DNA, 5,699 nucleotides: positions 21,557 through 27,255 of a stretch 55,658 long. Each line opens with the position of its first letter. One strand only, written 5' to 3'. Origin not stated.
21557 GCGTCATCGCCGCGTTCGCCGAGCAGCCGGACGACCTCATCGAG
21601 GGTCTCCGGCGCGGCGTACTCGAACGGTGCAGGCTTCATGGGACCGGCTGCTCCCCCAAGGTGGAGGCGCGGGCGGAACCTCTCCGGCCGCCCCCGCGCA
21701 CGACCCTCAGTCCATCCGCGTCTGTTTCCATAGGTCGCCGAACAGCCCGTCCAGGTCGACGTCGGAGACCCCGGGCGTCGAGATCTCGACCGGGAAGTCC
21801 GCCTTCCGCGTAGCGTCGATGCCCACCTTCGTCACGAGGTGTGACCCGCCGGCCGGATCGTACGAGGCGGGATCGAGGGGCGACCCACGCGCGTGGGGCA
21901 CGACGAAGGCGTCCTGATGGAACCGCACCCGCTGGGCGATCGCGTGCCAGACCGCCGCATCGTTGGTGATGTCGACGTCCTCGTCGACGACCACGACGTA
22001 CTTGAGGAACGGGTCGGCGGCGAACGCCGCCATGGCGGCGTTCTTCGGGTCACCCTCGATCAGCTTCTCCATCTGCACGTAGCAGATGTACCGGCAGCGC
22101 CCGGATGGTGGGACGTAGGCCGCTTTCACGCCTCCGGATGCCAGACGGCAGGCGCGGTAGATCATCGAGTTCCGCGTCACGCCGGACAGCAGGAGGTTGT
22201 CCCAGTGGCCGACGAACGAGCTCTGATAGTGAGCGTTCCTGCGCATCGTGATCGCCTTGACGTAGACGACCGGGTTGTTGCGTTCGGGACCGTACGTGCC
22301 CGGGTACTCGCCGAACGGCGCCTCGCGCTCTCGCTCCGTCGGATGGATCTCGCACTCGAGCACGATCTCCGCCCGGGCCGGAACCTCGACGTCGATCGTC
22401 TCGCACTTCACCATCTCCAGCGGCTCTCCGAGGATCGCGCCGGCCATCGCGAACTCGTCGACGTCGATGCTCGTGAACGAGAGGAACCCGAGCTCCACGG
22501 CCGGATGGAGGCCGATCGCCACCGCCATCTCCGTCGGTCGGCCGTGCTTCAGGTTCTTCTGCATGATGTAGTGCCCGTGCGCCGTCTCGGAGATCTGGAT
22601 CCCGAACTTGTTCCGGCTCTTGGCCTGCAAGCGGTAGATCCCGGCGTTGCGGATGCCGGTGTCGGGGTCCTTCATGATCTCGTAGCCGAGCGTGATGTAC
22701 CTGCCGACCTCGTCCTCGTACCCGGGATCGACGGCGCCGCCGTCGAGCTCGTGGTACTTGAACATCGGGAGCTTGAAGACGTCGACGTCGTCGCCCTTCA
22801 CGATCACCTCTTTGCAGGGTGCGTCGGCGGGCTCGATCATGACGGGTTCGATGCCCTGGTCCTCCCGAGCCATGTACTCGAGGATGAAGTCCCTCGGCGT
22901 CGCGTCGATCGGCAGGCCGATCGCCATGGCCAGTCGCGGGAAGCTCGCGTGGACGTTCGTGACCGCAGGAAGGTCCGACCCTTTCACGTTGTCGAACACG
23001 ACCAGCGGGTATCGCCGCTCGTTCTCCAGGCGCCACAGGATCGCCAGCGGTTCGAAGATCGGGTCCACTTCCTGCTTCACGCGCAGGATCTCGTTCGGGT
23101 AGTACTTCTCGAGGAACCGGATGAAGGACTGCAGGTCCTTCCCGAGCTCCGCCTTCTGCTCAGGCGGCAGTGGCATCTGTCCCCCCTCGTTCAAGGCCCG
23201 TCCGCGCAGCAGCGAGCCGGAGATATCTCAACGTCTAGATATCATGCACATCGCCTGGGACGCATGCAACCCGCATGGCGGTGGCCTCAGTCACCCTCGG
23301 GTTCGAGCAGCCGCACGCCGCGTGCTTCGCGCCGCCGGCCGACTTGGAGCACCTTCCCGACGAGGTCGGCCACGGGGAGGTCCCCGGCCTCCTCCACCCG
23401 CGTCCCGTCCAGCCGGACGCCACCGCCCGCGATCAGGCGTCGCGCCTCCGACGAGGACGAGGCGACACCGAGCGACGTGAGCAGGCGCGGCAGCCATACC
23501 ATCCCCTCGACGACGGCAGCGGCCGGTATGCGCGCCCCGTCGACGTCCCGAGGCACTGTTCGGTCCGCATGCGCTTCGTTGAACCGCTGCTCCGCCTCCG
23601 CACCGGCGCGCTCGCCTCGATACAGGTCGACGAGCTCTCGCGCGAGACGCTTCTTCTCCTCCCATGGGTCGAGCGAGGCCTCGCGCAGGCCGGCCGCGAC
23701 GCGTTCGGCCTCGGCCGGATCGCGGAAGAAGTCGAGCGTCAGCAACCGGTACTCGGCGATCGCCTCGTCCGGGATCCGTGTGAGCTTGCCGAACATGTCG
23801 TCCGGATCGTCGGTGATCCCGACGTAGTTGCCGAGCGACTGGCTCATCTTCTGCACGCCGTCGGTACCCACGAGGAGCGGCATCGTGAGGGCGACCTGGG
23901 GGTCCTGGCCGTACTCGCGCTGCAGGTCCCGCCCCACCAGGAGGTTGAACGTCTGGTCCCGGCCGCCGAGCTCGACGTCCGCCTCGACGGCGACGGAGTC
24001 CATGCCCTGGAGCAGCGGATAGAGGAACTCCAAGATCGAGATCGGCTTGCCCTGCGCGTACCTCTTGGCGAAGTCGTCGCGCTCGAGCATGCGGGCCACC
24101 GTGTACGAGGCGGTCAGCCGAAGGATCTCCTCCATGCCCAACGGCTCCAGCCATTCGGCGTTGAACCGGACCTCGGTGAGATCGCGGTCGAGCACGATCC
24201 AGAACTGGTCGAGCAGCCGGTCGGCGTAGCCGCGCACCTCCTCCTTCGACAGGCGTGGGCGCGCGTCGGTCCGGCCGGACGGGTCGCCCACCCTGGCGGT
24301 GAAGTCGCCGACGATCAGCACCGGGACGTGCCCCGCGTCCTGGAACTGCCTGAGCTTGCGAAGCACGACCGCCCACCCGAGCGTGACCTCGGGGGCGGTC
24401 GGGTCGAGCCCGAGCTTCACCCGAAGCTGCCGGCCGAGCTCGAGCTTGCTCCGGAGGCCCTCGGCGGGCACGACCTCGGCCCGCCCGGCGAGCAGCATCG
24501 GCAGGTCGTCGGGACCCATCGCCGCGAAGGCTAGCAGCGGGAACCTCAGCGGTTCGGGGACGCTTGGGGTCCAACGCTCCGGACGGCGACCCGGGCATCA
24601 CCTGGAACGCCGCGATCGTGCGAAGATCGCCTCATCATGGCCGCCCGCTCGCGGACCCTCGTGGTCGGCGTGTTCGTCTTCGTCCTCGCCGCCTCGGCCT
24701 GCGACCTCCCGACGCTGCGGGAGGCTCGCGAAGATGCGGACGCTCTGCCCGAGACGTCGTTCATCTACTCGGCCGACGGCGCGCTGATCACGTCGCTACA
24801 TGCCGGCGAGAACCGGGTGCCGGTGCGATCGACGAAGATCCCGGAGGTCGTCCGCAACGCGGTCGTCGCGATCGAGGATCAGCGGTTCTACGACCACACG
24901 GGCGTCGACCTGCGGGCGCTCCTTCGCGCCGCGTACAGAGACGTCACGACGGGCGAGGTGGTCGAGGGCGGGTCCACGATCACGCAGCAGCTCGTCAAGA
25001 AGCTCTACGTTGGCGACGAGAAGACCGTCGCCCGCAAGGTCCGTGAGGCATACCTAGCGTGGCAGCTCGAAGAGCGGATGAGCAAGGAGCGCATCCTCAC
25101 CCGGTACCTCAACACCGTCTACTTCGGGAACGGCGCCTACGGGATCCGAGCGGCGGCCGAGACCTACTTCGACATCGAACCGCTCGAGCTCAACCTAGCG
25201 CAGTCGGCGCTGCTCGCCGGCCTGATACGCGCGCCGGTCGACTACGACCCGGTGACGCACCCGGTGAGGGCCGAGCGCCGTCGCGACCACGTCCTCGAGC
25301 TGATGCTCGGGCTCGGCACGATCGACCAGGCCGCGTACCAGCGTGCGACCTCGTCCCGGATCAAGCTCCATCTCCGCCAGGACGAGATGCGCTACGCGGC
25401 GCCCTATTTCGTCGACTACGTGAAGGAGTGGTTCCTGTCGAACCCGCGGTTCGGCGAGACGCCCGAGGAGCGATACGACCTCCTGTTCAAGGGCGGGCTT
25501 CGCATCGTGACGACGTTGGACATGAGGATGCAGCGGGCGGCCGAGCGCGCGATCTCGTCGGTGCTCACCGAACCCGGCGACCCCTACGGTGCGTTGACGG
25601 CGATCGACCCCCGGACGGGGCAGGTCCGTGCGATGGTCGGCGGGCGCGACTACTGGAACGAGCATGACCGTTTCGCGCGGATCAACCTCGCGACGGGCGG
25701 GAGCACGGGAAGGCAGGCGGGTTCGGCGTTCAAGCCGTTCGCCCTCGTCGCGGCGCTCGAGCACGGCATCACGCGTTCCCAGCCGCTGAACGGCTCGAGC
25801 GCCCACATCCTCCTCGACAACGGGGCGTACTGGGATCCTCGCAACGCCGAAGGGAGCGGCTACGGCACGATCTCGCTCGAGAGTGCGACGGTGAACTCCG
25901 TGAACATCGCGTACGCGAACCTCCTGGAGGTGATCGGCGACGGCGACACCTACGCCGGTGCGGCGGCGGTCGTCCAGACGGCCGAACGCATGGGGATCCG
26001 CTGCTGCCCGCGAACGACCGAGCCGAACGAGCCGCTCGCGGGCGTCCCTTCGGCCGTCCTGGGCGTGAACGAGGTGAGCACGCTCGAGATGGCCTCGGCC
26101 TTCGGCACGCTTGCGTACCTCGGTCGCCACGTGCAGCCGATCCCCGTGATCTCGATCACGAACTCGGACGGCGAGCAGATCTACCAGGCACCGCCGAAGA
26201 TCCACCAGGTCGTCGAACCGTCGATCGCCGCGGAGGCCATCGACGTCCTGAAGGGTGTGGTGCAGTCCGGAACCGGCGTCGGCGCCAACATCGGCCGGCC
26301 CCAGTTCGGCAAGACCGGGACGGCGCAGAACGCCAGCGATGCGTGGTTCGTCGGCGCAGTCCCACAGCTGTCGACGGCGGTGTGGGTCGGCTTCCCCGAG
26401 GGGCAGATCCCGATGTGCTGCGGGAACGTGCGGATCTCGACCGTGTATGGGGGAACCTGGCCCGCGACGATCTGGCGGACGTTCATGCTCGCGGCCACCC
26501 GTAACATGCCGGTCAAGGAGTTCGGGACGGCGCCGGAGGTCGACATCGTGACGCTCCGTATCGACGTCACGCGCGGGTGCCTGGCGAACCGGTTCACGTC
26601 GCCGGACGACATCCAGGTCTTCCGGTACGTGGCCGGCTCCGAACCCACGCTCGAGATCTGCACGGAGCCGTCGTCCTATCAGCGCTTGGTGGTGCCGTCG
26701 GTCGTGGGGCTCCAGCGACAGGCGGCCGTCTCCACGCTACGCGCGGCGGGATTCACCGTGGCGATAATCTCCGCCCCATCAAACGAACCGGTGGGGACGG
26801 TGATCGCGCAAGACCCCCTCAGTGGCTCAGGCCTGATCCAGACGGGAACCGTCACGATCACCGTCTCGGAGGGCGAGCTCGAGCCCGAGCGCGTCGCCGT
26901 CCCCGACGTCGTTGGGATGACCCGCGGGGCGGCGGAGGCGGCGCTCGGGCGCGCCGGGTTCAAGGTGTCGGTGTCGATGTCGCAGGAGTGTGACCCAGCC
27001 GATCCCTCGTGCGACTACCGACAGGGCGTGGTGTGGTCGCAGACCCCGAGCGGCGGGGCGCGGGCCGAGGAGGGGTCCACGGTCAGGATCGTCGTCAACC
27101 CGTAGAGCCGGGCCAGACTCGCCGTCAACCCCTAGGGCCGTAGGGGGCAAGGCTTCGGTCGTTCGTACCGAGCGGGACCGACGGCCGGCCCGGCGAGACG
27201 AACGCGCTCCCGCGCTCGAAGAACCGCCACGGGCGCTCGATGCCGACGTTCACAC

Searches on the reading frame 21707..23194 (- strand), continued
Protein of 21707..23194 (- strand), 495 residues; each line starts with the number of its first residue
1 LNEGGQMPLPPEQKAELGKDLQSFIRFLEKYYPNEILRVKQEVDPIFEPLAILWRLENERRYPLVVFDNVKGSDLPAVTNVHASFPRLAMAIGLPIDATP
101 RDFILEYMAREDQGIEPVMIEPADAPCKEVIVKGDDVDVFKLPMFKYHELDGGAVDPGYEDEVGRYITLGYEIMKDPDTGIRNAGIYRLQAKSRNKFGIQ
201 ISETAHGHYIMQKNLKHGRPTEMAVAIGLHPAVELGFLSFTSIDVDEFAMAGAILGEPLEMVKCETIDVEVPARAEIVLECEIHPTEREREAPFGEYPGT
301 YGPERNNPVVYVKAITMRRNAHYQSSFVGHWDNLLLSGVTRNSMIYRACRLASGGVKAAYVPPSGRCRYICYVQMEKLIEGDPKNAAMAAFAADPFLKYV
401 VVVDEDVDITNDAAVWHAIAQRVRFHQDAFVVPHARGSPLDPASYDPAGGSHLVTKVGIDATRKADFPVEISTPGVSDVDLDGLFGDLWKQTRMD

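Call 100: get_annotated_region(hit=H3, flank=10000)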
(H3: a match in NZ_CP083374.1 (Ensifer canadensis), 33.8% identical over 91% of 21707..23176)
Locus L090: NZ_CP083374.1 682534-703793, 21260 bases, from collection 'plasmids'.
description: Ensifer canadensis strain T173 plasmid pT173d, complete sequence
organism: Ensifer canadensis (NCBI taxid 555315)
taxonomy: Bacteria; Pseudomonadota; Alphaproteobacteria; Hyphomicrobiales; Rhizobiaceae; Ensifer; Ensifer canadensis
host: -; source: Melilotus albus,Cell Culture; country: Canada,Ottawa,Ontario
typing (MOB-suite, as given by PLSDB): non-mobilizable; replicon rep_cluster_473
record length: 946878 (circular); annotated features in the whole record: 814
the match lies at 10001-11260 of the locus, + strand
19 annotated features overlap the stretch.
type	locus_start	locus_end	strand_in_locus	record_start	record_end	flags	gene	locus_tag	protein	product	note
CDS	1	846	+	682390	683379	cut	-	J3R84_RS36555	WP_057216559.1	sugar-binding protein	-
CDS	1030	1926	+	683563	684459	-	-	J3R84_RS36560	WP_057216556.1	NAD(P)-dependent oxidoreductase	-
CDS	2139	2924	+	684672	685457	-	-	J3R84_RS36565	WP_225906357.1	alpha/beta hydrolase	-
CDS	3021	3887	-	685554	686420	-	-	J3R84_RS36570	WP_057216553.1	SDR family oxidoreductase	-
CDS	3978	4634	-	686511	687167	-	-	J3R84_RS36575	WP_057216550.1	O-methyltransferase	GO:0032259 - methylation [Evidence IEA]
CDS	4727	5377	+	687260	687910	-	-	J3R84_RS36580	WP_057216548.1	TetR family transcriptional regulator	-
CDS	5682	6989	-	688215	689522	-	-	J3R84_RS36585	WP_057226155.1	MFS transporter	GO:0055085 - transmembrane transport [Evidence IEA]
CDS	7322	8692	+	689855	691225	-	-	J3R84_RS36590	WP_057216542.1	dihydroorotase family protein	-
CDS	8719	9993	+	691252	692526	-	-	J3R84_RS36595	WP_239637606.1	Zn-dependent hydrolase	-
CDS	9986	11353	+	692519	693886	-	-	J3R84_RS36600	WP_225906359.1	UbiD family decarboxylase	-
CDS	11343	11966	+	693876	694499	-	-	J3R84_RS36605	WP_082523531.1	UbiX family flavin prenyltransferase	-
CDS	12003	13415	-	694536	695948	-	-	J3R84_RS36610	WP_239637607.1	LysR family transcriptional regulator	GO:0006355 - regulation of DNA-templated transcription [Evidence IEA]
CDS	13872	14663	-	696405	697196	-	-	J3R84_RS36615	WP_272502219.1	ATP-binding cassette domain-containing protein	-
CDS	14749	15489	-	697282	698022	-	-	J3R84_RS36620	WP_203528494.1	ABC transporter permease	-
CDS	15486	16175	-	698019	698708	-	-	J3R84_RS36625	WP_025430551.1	ABC transporter permease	-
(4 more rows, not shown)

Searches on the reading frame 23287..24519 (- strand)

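Call 5: search_protein_families(library=pfam, proteins=[window:23287-24519:-], max_evalue=0.001)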
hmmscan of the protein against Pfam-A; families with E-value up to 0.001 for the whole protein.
window:23287-24519:- (410 aa): 2 families
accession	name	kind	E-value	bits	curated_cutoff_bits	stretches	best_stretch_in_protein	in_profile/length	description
PF00579.31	tRNA-synt_1b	-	1.2e-66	225.4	21.1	1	30-317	4-291/292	tRNA synthetases class I (W and Y)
PF01479.30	S4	-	1.4e-08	34.8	22.8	1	342-379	2-39/48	S4 domain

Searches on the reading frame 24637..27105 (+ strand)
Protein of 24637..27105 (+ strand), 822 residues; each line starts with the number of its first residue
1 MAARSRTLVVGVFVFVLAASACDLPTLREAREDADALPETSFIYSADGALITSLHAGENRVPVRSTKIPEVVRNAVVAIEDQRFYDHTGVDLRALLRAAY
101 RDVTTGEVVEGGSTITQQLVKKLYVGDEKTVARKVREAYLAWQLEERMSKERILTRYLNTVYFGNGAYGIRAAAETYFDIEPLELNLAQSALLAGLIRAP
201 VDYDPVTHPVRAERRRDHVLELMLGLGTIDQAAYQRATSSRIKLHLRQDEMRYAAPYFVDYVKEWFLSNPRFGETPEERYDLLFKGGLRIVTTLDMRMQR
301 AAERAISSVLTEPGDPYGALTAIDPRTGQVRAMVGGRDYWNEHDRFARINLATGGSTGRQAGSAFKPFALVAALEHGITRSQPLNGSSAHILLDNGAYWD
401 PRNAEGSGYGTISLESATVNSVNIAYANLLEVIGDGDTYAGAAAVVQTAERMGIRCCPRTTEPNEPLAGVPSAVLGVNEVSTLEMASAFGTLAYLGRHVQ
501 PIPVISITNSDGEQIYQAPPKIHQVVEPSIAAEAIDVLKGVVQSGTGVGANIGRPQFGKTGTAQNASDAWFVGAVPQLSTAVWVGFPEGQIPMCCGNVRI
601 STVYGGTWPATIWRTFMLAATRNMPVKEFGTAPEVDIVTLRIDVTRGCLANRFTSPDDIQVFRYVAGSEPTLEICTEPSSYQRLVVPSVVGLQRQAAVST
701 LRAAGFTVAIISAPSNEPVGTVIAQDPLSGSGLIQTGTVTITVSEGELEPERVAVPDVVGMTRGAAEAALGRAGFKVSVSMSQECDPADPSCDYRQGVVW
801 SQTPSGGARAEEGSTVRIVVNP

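Call 10: search_protein_families(library=pfam, proteins=[window:24637-27105:+], max_evalue=0.001)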
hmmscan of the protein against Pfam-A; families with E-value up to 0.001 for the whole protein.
window:24637-27105:+ (822 aa): 3 families
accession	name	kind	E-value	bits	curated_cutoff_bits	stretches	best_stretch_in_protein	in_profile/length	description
PF00912.28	Transgly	-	6.4e-66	221.6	27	1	48-223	2-177/178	Transglycosylase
PF03793.24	PASTA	-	1.9e-24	85.9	23.2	2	753-821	1-63/64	PASTA domain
PF00905.27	Transpeptidase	-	2.4e-24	86.5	22.1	1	318-584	1-273/299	Penicillin binding protein transpeptidase domain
